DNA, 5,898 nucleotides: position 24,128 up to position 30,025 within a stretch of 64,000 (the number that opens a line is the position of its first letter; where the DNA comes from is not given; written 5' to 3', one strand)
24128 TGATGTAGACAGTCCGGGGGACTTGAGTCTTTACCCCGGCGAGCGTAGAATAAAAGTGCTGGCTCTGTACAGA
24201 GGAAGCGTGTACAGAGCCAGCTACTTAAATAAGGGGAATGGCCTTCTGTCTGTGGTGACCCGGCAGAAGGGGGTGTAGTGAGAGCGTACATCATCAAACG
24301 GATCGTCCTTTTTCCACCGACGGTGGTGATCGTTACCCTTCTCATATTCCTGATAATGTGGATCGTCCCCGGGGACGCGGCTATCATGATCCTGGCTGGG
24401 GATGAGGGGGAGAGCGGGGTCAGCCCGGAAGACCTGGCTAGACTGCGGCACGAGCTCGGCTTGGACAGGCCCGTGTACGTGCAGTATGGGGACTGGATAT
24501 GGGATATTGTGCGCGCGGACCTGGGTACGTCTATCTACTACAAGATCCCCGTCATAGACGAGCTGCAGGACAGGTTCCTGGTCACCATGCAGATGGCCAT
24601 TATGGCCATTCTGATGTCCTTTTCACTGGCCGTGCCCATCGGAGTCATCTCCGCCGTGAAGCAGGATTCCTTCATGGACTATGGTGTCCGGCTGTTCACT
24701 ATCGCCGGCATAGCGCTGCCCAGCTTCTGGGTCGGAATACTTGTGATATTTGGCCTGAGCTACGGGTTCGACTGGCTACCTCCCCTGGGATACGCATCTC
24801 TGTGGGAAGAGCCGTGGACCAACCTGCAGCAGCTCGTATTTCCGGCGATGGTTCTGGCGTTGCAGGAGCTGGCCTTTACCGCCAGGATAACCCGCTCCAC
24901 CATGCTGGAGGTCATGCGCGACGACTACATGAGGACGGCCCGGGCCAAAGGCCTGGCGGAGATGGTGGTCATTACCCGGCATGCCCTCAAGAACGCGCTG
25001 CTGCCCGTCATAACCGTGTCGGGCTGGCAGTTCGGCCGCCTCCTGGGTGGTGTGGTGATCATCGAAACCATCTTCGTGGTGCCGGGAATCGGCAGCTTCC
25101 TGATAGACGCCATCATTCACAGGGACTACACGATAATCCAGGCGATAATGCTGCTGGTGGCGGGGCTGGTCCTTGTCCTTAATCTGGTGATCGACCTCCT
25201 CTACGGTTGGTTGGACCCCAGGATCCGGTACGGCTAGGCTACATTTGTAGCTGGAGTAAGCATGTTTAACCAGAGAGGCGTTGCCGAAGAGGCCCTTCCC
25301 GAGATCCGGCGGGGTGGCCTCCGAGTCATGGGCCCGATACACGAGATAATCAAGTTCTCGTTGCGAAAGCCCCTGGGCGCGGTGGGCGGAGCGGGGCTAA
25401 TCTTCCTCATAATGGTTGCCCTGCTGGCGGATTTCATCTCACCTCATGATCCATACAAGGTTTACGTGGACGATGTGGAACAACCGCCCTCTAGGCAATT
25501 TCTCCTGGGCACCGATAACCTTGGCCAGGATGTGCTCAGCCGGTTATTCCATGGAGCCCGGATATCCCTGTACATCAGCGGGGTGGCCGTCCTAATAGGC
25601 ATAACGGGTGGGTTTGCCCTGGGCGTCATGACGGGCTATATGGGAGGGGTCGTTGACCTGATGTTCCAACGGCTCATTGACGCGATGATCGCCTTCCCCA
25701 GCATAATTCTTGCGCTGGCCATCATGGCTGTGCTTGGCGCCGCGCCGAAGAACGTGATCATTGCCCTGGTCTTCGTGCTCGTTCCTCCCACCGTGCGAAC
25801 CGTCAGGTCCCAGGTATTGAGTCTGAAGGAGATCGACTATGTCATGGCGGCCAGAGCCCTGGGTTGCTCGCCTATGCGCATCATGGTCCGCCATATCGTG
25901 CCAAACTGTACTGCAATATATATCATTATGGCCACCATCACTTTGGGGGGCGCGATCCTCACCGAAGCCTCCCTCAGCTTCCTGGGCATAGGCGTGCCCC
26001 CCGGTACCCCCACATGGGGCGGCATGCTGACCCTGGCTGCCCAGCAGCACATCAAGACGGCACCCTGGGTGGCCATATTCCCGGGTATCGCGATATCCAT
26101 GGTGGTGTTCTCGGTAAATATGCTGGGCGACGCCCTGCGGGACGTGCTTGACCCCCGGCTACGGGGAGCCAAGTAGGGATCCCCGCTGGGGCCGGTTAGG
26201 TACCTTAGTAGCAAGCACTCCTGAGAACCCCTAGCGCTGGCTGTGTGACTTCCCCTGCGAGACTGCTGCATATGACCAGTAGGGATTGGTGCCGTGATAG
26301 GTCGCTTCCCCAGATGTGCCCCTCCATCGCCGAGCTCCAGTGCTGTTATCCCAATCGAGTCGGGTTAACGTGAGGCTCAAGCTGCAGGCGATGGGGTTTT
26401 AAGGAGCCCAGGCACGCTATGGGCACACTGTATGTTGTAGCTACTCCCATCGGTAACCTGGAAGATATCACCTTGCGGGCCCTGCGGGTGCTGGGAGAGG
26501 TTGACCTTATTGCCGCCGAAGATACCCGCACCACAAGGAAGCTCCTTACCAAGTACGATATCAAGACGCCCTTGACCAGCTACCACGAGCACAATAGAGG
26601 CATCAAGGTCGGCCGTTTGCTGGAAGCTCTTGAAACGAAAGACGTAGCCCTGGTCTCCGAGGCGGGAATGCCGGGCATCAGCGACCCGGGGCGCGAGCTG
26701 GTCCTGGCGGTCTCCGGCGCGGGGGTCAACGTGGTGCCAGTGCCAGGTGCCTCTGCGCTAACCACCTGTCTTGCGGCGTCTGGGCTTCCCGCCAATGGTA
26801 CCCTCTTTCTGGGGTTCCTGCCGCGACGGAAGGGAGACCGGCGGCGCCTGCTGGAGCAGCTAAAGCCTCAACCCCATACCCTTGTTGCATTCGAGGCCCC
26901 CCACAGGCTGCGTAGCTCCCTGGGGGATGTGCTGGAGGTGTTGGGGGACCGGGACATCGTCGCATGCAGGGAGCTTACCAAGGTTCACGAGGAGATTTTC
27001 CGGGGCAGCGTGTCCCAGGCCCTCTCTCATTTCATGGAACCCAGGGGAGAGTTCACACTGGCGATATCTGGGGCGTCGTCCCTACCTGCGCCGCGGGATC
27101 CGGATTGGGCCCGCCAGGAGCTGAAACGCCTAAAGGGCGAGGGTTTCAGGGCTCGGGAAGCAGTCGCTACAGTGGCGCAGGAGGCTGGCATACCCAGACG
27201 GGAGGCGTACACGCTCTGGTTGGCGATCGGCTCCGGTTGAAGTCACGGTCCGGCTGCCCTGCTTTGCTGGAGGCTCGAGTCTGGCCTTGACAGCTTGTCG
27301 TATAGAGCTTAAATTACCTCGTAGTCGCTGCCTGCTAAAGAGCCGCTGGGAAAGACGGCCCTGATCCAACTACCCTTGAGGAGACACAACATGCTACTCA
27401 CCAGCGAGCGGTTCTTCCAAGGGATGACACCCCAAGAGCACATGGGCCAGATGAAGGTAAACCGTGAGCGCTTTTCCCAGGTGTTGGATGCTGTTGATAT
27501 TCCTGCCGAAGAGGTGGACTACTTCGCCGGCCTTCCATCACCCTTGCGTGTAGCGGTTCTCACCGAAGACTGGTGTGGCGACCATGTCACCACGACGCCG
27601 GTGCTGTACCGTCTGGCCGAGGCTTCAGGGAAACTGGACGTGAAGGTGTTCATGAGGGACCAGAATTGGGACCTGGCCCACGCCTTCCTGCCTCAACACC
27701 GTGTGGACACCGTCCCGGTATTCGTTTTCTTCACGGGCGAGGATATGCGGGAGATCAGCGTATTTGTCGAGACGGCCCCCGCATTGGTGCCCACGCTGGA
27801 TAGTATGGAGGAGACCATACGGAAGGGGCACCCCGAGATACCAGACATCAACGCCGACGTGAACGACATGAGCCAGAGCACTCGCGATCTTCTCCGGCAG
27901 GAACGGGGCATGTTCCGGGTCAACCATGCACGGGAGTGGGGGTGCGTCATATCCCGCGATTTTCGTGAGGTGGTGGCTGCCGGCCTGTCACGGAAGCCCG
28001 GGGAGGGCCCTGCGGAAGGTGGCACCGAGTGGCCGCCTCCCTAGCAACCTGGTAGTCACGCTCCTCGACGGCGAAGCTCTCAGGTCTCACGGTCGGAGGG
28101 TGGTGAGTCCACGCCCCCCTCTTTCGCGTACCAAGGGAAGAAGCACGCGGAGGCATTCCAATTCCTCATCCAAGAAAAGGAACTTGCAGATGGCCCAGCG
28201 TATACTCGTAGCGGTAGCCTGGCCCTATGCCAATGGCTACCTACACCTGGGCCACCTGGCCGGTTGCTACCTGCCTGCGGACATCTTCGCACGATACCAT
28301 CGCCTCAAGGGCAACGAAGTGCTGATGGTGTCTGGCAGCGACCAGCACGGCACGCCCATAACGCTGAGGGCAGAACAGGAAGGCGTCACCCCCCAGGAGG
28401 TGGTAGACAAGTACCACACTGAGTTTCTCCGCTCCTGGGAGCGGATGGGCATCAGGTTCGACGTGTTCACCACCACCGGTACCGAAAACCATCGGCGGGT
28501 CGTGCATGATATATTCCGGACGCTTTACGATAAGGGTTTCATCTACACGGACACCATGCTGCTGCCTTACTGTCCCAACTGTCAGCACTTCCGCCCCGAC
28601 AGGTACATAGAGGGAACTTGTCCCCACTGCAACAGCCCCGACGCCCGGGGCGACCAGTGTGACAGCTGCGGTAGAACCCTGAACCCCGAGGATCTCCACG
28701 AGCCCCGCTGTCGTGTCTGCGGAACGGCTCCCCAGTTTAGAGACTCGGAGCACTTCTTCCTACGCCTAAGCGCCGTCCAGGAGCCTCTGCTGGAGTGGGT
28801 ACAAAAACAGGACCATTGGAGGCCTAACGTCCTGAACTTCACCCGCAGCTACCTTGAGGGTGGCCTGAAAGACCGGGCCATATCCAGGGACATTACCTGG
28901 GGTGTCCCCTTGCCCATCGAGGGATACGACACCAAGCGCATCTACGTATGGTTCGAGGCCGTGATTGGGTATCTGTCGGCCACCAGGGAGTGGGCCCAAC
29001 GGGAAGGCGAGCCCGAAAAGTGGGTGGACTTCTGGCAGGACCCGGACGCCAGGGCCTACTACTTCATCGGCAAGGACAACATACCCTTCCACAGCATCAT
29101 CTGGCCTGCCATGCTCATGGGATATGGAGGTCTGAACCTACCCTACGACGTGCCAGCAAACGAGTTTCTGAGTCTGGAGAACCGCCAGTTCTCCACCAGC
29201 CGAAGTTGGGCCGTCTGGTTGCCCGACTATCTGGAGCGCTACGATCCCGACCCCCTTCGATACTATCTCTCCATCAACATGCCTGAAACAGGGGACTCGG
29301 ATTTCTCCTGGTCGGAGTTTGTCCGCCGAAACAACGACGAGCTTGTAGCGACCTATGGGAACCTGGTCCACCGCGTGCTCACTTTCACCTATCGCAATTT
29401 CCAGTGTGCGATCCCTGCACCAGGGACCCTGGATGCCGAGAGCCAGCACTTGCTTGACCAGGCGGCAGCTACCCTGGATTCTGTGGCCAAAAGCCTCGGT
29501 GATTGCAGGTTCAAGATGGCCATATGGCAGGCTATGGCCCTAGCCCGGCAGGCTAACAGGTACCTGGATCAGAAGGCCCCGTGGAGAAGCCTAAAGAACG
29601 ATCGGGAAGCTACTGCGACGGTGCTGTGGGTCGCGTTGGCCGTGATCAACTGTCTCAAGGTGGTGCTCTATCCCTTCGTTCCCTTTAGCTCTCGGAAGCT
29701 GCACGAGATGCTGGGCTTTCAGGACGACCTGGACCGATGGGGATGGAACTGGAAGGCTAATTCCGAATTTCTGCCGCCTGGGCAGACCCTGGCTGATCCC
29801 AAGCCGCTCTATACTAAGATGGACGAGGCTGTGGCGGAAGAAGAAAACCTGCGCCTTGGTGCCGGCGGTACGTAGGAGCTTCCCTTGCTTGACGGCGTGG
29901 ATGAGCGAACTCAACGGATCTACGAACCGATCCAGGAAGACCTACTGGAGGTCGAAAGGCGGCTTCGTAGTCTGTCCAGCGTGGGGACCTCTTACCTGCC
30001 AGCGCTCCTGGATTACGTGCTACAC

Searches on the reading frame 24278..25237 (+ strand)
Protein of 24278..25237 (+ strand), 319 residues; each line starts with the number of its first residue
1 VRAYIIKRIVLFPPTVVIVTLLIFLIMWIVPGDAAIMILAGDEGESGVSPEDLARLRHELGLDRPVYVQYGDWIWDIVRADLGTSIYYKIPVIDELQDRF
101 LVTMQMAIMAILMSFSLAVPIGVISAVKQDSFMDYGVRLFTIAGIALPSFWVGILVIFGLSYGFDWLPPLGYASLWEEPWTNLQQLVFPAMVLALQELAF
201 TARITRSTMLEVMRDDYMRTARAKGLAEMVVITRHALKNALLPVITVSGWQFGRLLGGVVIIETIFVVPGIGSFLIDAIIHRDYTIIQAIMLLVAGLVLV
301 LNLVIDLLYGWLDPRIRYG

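Call 32: search_protein_families(library=pfam, proteins=[window:24278-25237:+], max_evalue=0.00001)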
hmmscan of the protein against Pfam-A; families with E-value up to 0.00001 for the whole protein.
window:24278-25237:+ (319 aa): 2 families
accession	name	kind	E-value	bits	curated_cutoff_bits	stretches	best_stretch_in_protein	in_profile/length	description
PF00528.27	BPD_transp_1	-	4.7e-39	134.5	26.4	1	118-317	1-183/184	Binding-protein-dependent transport system inner membrane component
PF19300.4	BPD_transp_1_N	-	2.2e-10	41.1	23.8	1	1-80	1-75/114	Binding-prot-dependent transport system membrane comp, N-term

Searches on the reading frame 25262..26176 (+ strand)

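Call 32: search_protein_families(library=pfam, proteins=[window:25262-26176:+], max_evalue=0.00001)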
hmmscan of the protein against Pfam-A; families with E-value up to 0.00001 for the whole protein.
window:25262-26176:+ (304 aa): 2 families
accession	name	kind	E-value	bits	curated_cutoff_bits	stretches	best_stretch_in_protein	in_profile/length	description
PF00528.27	BPD_transp_1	-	1.4e-26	93.8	26.4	1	117-301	1-183/184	Binding-protein-dependent transport system inner membrane component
PF12911.12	OppC_N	-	4e-07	30.3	23.9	1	34-76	11-53/53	N-terminal TM domain of oligopeptide transport permease C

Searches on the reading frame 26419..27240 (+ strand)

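Call 32: search_protein_families(library=pfam, proteins=[window:26419-27240:+], max_evalue=0.00001)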
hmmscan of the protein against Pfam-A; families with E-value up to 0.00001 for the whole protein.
window:26419-27240:+ (273 aa): 1 family
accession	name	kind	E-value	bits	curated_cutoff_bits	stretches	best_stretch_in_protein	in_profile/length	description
PF00590.25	TP_methylase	-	1e-34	120.8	27.8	1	3-200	1-210/212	Tetrapyrrole (Corrin/Porphyrin) Methylases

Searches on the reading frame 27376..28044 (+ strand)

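Call 32: search_protein_families(library=pfam, proteins=[window:27376-28044:+], max_evalue=0.00001)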
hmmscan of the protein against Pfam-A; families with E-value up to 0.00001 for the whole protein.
window:27376-28044:+ (222 aa): 1 family
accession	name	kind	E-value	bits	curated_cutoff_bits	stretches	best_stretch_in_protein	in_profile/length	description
PF14595.12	Thioredoxin_9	-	1.3e-22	80.5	25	1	16-137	1-121/129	Thioredoxin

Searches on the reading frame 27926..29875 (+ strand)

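Call 32: search_protein_families(library=pfam, proteins=[window:27926-29875:+], max_evalue=0.00001)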
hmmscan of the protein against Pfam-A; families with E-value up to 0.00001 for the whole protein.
window:27926-29875:+ (649 aa): 4 families
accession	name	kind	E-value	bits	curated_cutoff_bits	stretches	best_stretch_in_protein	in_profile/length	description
PF09334.17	tRNA-synt_1g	-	7.6e-156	519.2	20.1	1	93-485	1-391/391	tRNA synthetases class I (M)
PF00133.28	tRNA-synt_1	-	3.2e-20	72.7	22.7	1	90-331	22-245/414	tRNA synthetases class I (I, L, M and V)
PF19303.5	Anticodon_3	-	4.9e-18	65.9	23.5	1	496-642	1-145/152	Anticodon binding domain of methionyl tRNA ligase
PF01406.26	tRNA-synt_1e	-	1.1e-07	32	27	0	100-209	17-124/301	tRNA synthetases class I (C) catalytic domain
